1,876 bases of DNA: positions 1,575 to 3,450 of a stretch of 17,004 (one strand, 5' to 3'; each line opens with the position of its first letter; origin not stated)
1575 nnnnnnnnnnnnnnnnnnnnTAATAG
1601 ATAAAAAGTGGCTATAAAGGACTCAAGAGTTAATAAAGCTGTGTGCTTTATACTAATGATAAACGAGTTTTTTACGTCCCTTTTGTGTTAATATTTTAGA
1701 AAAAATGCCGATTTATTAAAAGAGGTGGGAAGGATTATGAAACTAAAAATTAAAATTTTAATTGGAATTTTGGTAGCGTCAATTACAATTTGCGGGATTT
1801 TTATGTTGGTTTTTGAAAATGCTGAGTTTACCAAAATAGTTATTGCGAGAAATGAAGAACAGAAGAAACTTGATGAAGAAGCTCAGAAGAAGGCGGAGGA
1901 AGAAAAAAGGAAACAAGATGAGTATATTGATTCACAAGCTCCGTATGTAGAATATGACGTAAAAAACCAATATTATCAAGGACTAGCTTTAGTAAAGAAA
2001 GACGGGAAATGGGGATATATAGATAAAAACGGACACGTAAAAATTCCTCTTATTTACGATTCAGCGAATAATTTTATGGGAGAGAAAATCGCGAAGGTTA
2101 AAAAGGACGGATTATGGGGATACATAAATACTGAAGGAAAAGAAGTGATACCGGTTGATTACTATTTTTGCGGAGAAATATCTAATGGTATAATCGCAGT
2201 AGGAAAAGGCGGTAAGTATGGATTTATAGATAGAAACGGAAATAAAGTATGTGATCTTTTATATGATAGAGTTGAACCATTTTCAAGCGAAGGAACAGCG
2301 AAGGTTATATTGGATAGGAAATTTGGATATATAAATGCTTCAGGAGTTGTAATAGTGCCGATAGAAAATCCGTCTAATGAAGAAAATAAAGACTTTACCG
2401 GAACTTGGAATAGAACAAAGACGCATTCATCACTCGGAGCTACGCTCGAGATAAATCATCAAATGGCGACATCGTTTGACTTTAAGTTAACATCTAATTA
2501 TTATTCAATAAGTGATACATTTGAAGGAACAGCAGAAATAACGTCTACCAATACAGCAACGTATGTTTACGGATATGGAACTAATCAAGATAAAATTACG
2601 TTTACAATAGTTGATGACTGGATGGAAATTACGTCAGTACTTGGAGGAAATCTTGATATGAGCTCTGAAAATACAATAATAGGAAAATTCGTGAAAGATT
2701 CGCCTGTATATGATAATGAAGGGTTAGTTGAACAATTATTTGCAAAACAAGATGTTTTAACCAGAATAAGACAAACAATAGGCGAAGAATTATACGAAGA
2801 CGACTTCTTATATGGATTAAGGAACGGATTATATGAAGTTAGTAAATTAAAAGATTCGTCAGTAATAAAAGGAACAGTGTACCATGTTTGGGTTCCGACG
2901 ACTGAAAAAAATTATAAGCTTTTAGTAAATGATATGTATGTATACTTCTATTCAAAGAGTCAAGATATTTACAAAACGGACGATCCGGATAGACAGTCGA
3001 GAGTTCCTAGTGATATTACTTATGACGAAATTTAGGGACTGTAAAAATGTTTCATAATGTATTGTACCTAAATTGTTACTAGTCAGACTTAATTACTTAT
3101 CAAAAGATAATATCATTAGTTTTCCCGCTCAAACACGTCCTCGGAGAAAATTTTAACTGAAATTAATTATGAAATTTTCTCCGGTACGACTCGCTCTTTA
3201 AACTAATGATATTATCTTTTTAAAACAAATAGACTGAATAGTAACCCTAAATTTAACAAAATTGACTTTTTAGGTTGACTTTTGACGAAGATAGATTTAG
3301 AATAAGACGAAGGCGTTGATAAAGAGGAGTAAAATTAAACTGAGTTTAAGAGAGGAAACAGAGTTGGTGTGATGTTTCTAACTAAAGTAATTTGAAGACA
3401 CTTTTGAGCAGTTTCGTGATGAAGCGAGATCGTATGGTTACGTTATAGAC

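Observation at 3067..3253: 171-bp palindromic non-coding element with a perfect 8-bp target-site duplication (copy A): a candidate undescribed MITE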

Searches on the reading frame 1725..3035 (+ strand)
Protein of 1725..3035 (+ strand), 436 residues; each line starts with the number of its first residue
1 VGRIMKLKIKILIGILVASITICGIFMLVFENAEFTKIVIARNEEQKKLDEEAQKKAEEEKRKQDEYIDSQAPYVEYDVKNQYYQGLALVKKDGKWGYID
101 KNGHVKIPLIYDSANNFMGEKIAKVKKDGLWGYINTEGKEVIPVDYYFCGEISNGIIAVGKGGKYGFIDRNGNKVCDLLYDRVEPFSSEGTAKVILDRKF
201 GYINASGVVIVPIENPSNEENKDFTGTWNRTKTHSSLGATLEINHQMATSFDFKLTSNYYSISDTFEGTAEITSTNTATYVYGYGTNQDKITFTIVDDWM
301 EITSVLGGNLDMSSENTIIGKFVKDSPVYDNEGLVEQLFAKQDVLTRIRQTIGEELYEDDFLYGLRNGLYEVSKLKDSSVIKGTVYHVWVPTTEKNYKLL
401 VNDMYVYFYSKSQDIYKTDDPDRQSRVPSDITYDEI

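Call 9: search_protein_families(library=pfam, proteins=[window:1725-3035:+])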
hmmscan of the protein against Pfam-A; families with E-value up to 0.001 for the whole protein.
window:1725-3035:+ (436 aa): 1 family
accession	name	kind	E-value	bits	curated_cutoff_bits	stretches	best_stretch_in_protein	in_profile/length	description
PF14903.11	WG_beta_rep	-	1.7e-31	108.3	25.6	3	96-131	1-35/35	WG containing repeat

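Call 57: find_homologous_proteins(query=window:1725-3035:+, max_evalue=1e-60)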
Query window:1725-3035:+ (436 aa): 47 proteins with E <= 1e-60 among 8000 candidates.
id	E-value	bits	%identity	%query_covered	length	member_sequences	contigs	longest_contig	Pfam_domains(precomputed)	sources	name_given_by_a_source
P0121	6.4e-257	871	88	99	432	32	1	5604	PF14903.12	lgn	-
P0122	1.4e-249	846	85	99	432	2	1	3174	PF14903.12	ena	-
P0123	1.3e-216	738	75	99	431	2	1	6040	PF14903.12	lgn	-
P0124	2.5e-214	730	73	99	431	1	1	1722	PF14903.12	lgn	-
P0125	1.3e-213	728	73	99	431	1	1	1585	PF14903.12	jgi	-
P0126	1.4e-195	669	69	99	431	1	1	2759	PF14903.12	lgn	-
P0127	4.7e-125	436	50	96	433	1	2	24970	PF14903.12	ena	-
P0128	5.6e-124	433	48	95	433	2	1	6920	PF14903.12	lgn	-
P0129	2.2e-123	431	47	99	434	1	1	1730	PF14903.12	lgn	-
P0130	2.1e-121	424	53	83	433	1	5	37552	PF14903.12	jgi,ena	-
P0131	5.3e-119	416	47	96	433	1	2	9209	PF14903.12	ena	-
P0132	1.1e-116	409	48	99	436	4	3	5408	PF14903.12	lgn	-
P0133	2.1e-114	401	46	99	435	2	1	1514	PF14903.12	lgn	-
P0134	2.3e-114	401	46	99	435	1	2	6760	PF14903.12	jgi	-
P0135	2.8e-112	394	46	99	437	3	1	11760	PF14903.12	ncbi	-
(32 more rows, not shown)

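Call 58: find_encoding_contigs(protein=P0121, flank=6000, max_places=10)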
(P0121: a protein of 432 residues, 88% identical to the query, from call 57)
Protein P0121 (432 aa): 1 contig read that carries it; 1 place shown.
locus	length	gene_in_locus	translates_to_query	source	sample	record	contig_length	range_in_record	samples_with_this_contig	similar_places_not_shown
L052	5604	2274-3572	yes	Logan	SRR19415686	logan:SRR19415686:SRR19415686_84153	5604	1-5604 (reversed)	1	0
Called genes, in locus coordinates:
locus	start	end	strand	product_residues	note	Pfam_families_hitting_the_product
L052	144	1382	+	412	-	PF00375:SDF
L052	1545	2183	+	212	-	PF00436:SSB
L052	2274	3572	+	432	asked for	PF14903:WG_beta_rep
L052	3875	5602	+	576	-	?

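Call 59: find_encoding_contigs(protein=P0122, flank=6000, max_places=10)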
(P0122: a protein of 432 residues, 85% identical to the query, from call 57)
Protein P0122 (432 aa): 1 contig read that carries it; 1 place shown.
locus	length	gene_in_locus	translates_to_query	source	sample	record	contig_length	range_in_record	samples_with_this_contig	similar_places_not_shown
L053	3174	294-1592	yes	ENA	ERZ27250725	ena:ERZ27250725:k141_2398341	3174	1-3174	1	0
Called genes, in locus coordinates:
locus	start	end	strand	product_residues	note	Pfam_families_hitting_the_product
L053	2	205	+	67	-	?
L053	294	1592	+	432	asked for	PF14903:WG_beta_rep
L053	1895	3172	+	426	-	?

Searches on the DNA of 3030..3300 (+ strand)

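Call 24: search_dna_similar(query=window:3067-3253:+, collection=plasmids, mode=distant, max_evalue=0.01)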
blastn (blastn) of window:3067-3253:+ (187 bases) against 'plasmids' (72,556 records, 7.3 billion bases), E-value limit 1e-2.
No match.

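Call 25: search_dna_similar(query=window:3067-3253:+, collection=phages, mode=distant, max_evalue=0.01)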
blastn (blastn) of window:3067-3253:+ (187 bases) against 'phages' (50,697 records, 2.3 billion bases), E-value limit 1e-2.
No match.

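Call 64: search_rna_families(source=window, start=3030, end=3300, threshold=evalue, max_evalue=10)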
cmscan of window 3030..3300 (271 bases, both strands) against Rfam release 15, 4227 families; matches with E-value up to 10: 8.
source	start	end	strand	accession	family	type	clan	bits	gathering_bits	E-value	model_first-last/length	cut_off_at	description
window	3163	3238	+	RF01569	DdR2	Gene; snRNA; snoRNA; CD-box;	-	17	80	3.7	1-83/83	no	Dictyostelium snoRNA DdR2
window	3100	3222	-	RF03664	MIR6288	Gene; miRNA;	-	16.8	74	1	1-92/92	no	MIR6288 microRNA precursor family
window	3094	3231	-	RF03826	MIR825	Gene; miRNA;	-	16.8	160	1.9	1-146/146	no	MIR825 microRNA precursor family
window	3089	3186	+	RF02280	TtnuCD3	Gene; snRNA; snoRNA; CD-box;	-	16.8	70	5.4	1-72/72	no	Tetrahymena snoRNA TtnuCD3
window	3102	3220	-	RF04202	MIR5380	Gene; miRNA;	-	16.6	150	1.1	1-137/137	no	MIR5380 microRNA precursor family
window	3102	3226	+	RF04097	MIR2630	Gene; miRNA;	-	13.8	144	2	6-229/229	no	MIR2630 microRNA precursor family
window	3096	3225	-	RF04097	MIR2630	Gene; miRNA;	-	13.5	144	2.4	1-229/229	no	MIR2630 microRNA precursor family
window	3133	3188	+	RF01494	rliD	Gene; antisense;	-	8.2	50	5.3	267-327/327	no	Listeria sRNA rliD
